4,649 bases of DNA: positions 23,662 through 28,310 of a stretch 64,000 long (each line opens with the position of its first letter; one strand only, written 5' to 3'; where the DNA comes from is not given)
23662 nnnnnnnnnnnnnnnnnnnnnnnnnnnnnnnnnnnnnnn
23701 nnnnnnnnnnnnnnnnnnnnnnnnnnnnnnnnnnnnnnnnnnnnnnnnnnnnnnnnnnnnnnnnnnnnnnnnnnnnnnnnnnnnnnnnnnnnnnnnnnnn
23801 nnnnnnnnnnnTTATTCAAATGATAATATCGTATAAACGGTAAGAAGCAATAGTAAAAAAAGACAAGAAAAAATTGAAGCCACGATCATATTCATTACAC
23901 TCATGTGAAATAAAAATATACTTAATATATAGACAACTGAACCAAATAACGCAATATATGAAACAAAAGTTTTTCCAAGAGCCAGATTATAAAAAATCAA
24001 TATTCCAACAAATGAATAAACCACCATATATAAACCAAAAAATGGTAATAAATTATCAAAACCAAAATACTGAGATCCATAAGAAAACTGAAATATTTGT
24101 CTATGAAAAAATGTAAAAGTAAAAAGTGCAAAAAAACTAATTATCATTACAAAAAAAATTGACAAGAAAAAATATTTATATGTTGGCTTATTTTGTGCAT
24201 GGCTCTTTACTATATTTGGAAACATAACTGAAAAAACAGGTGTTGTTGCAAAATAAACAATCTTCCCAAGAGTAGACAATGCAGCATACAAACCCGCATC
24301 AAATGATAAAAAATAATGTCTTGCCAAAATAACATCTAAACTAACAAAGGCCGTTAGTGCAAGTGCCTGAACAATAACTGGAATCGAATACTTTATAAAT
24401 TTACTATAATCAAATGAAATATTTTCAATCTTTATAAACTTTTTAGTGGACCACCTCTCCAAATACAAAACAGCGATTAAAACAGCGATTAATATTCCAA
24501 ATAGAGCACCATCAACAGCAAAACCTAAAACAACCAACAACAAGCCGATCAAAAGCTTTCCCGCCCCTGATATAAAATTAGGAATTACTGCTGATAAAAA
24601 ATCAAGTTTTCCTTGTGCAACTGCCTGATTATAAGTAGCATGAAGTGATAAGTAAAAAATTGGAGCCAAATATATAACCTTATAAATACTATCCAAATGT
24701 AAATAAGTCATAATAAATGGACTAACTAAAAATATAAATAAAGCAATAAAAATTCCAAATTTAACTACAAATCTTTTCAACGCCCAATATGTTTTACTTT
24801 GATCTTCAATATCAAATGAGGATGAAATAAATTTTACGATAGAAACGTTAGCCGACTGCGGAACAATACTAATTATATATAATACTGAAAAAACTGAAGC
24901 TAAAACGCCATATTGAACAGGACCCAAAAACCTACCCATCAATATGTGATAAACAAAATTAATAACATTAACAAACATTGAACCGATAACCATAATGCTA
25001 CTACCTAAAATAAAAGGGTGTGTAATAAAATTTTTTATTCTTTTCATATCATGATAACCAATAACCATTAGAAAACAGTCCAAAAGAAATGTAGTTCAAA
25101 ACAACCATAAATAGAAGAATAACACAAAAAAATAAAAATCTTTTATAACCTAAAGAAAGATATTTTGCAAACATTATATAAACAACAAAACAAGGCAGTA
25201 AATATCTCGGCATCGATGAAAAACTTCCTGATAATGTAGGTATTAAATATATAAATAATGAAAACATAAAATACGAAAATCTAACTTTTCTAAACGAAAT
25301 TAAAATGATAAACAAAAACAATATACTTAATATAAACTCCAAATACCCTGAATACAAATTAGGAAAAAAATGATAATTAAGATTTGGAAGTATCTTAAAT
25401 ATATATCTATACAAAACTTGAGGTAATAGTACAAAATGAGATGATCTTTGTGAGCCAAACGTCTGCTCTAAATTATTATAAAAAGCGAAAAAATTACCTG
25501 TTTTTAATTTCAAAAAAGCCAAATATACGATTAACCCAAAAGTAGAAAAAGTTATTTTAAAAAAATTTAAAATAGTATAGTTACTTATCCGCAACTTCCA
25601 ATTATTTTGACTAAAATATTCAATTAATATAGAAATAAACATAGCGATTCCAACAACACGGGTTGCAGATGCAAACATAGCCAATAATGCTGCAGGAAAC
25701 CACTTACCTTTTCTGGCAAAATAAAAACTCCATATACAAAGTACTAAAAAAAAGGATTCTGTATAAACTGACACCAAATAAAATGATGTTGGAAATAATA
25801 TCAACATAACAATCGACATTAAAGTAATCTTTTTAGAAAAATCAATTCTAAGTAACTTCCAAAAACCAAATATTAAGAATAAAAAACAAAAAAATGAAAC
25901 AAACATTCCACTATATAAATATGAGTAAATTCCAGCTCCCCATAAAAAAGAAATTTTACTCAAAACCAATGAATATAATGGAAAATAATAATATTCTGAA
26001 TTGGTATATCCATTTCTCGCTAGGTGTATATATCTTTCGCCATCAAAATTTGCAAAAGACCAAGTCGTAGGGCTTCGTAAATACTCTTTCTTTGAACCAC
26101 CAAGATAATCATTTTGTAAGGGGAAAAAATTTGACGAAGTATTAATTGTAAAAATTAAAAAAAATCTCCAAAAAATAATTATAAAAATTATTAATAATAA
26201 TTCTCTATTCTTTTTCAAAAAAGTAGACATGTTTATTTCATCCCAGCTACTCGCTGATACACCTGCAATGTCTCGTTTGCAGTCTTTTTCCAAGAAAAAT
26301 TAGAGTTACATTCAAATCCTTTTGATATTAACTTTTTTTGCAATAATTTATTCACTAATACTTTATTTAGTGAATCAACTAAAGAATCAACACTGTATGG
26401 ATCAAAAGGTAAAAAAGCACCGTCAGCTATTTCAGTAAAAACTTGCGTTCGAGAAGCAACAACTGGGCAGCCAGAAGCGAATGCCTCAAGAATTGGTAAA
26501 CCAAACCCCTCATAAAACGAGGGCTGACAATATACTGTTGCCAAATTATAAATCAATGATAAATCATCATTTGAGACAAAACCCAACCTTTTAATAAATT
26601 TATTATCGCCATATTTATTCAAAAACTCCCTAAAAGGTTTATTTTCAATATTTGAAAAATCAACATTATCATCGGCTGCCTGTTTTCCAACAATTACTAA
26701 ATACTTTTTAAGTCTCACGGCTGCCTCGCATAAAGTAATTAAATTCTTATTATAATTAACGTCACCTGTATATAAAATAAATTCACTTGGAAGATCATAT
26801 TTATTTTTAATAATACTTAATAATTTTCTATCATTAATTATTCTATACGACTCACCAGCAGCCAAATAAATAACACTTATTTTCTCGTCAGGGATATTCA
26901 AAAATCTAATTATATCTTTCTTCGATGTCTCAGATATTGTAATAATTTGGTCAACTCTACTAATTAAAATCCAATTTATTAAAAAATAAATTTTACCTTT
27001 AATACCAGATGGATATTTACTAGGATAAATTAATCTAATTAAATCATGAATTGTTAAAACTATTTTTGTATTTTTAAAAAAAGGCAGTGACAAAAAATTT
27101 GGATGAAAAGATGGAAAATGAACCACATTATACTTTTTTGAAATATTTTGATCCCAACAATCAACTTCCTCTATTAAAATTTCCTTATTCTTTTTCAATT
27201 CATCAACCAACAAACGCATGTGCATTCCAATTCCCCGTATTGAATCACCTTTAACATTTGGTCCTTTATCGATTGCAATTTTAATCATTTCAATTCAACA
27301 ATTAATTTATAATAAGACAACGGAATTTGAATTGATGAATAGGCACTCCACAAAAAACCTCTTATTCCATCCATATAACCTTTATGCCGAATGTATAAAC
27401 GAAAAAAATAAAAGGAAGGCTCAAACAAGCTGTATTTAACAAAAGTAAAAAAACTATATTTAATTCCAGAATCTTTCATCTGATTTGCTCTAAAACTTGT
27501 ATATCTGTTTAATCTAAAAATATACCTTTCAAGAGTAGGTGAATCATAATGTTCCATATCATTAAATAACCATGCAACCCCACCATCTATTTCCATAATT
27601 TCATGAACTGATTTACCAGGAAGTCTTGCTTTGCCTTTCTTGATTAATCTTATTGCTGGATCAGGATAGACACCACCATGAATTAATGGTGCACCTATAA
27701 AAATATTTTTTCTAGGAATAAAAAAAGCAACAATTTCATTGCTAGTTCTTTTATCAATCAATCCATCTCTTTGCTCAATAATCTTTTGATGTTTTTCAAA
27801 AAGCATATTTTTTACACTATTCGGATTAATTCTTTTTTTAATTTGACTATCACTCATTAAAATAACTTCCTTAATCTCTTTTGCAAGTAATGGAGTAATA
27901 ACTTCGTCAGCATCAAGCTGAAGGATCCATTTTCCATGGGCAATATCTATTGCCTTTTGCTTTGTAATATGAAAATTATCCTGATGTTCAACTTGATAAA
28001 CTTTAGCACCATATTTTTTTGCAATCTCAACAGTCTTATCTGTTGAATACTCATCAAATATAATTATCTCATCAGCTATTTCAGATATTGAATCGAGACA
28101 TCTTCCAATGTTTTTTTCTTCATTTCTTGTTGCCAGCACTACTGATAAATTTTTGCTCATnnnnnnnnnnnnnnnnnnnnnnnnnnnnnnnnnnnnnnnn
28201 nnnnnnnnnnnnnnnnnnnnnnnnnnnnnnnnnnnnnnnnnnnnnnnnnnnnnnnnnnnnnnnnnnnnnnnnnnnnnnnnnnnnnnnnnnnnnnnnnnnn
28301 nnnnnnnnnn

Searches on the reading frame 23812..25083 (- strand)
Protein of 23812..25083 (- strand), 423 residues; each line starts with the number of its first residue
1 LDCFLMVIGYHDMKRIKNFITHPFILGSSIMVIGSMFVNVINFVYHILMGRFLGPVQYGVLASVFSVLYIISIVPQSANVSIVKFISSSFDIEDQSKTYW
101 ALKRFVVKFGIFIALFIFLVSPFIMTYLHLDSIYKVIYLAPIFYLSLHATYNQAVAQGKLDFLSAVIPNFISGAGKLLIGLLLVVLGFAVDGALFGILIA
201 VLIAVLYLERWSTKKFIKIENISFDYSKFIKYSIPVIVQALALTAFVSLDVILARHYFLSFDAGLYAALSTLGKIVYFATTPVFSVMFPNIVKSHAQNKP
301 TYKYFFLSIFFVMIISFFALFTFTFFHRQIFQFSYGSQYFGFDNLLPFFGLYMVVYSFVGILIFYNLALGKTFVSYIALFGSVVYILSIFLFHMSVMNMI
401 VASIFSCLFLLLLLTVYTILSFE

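Call 3: search_protein_families(library=pfam, proteins=[window:23812-25083:-], max_evalue=0.01)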
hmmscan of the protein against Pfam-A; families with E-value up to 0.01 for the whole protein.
window:23812-25083:- (423 aa): 2 families
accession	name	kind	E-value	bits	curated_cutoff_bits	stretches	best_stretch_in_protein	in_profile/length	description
PF01943.22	Polysacc_synt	-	5.3e-12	46.2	28.2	1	28-294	5-273/274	Polysaccharide biosynthesis protein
PF13440.11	Polysacc_synt_3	-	9.8e-10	38.6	23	1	49-339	2-288/293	Polysaccharide biosynthesis protein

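Call 4: search_protein_families(library=ncbifam, proteins=[window:23812-25083:-], max_evalue=0.01)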
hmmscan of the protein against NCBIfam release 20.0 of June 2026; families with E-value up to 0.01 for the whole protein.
window:23812-25083:- (423 aa): 0 families

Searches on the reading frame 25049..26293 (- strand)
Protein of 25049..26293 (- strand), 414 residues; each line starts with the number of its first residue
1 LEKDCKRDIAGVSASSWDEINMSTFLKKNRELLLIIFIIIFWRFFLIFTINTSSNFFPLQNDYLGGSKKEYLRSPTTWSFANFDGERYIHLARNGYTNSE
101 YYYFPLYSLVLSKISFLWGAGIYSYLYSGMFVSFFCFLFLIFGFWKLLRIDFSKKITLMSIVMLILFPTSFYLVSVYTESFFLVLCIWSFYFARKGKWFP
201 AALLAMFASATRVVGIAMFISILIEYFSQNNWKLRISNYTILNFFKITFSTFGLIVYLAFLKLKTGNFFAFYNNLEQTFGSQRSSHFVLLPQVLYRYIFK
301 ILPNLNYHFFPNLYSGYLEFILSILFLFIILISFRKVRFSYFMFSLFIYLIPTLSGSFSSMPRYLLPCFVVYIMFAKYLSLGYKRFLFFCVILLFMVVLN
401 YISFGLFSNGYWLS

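Call 3: search_protein_families(library=pfam, proteins=[window:25049-26293:-], max_evalue=0.01)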
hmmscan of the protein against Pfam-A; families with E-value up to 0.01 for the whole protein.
window:25049-26293:- (414 aa): 0 families

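Call 4: search_protein_families(library=ncbifam, proteins=[window:25049-26293:-], max_evalue=0.01)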
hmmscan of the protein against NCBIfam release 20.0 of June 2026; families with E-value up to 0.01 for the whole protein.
window:25049-26293:- (414 aa): 1 family
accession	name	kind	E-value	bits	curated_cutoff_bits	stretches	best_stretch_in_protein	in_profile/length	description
NF046093.1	AZOBR_p60025_fam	subfamily_domain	0.0041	16.4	150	1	110-235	96-220/232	AZOBR_p60025 family cell surface glycopolymer formation protein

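Call 44: search_protein_families(library=pfam, proteins=[window:25049-26293:-], max_evalue=5)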
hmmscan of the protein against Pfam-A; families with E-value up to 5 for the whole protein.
window:25049-26293:- (414 aa): 0 families

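Call 67: search_solved_structures(query=A5, max_evalue=1, show_alignments=1)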
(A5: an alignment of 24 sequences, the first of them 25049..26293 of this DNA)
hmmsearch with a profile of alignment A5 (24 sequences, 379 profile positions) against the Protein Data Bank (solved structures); distinct sequences matched with E-value up to 1: 2.
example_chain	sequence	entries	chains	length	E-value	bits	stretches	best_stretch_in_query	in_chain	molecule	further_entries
23gf_B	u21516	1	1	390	5.5e-05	26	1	53-225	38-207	GPI mannosyltransferase 1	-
23gx_B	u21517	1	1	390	7.1e-05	25.6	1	55-225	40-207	GPI mannosyltransferase 1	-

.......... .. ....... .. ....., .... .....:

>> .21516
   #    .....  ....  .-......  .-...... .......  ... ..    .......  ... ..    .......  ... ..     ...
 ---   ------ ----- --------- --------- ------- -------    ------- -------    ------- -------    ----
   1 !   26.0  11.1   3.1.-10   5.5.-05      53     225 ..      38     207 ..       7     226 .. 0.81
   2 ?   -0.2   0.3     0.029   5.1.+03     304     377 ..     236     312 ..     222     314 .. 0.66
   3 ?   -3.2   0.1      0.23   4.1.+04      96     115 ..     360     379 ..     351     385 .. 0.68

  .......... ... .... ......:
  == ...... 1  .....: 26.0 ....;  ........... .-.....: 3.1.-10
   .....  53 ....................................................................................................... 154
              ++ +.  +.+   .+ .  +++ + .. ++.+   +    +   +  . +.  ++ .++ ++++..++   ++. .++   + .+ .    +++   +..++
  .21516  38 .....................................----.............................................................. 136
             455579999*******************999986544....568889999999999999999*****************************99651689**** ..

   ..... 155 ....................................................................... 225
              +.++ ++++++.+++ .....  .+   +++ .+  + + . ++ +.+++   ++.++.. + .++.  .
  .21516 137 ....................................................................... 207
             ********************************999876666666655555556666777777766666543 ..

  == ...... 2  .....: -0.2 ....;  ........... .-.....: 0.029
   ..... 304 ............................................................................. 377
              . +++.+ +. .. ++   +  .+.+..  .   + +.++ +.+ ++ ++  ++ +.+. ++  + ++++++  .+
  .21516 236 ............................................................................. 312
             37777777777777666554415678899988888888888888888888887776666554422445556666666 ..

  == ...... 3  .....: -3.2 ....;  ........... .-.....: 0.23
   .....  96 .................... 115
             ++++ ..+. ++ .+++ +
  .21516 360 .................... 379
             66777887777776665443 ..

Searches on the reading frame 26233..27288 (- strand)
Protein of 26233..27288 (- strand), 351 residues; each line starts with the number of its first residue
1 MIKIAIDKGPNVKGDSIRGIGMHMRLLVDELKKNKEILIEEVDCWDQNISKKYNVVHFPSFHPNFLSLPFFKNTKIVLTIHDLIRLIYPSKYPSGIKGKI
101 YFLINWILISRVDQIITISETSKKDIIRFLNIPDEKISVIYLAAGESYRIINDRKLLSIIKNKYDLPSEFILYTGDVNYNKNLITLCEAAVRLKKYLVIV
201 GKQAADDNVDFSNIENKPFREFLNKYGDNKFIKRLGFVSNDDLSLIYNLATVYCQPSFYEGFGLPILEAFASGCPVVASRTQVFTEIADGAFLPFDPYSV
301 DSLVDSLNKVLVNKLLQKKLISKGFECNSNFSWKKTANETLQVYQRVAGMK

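Call 9: search_protein_families(library=pfam, proteins=[window:26233-27288:-], max_evalue=0.01)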
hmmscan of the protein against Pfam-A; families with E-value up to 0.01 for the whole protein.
window:26233-27288:- (351 aa): 5 families
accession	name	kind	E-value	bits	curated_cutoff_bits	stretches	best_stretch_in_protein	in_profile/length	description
PF00534.26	Glycos_transf_1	-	5.5e-25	88.3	26.4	1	166-324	13-169/172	Glycosyl transferases group 1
PF13692.12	Glyco_trans_1_4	-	4.9e-18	66.2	27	1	171-311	4-140/142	Glycosyl transferases group 1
PF13439.12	Glyco_transf_4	-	3.5e-12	47.1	28.5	1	51-141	71-163/170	Glycosyltransferase Family 4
PF13579.12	Glyco_trans_4_4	-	0.00014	22.7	29.7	1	51-141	70-156/158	Glycosyl transferase 4-like domain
PF20706.3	GT4-conflict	-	0.0009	18.8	26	1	247-280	279-312/385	Family 4 Glycosyltransferase in conflict systems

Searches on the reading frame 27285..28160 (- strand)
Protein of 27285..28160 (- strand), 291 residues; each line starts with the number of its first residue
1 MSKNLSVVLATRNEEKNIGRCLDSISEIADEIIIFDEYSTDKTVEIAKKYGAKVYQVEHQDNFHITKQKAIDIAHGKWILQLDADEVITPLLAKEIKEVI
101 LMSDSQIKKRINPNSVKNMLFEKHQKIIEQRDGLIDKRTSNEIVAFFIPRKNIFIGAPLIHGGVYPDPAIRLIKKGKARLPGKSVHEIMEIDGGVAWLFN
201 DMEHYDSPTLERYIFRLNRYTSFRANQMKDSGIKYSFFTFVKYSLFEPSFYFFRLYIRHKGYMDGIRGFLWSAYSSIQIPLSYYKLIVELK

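Call 9: search_protein_families(library=pfam, proteins=[window:27285-28160:-], max_evalue=0.01)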
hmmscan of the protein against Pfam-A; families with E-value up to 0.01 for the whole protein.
window:27285-28160:- (291 aa): 4 families
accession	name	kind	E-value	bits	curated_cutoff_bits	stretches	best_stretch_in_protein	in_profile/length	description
PF00535.33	Glycos_transf_2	-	3.5e-18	66.5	23.3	1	6-91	1-94/168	Glycosyl transferase family 2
PF13704.12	Glyco_tranf_2_4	-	1.1e-07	32.7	27.5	1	12-88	1-84/98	Glycosyl transferase family 2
PF13641.12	Glyco_tranf_2_3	-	0.00015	22.3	27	1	5-92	3-103/230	Glycosyltransferase like family 2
PF10111.15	Glyco_tranf_2_2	-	0.007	16.3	27.3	1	6-145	1-152/276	Glycosyltransferase like family 2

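Call 43: search_solved_structures(query=window:27285-28160:-, max_evalue=0.001)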
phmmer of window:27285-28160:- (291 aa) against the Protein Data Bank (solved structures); distinct sequences matched with E-value up to 0.001: 10.
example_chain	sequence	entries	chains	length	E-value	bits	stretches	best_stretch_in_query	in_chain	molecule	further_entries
22ao_A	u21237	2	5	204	3.9e-14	56.1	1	5-104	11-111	GmaR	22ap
7msk_A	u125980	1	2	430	1.1e-10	44.8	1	9-199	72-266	Glyco_trans_2-like domain-containing protein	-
7msn_A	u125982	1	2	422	7.4e-09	38.8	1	10-89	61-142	SPbeta prophage-derived glycosyltransferase SunS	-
7msp_A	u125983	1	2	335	7.8e-09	38.7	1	10-89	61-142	SPbeta prophage-derived glycosyltransferase SunS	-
6p61_A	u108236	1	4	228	1e-06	31.8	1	4-89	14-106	Glycosyltransferase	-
9omj_A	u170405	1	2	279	8.6e-05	25.5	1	4-98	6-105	Glycosyltransferase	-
9omh_A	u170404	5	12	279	9e-05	25.4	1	5-98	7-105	Glycosyltransferase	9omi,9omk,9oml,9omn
9omm_A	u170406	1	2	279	9e-05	25.4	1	5-98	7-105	Glycosyltransferase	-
5hea_A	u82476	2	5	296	0.0002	24.3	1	5-107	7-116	Putative glycosyltransferase (GalT1)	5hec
5tze_C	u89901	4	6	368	0.00066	22.6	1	5-99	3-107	Glycosyl transferase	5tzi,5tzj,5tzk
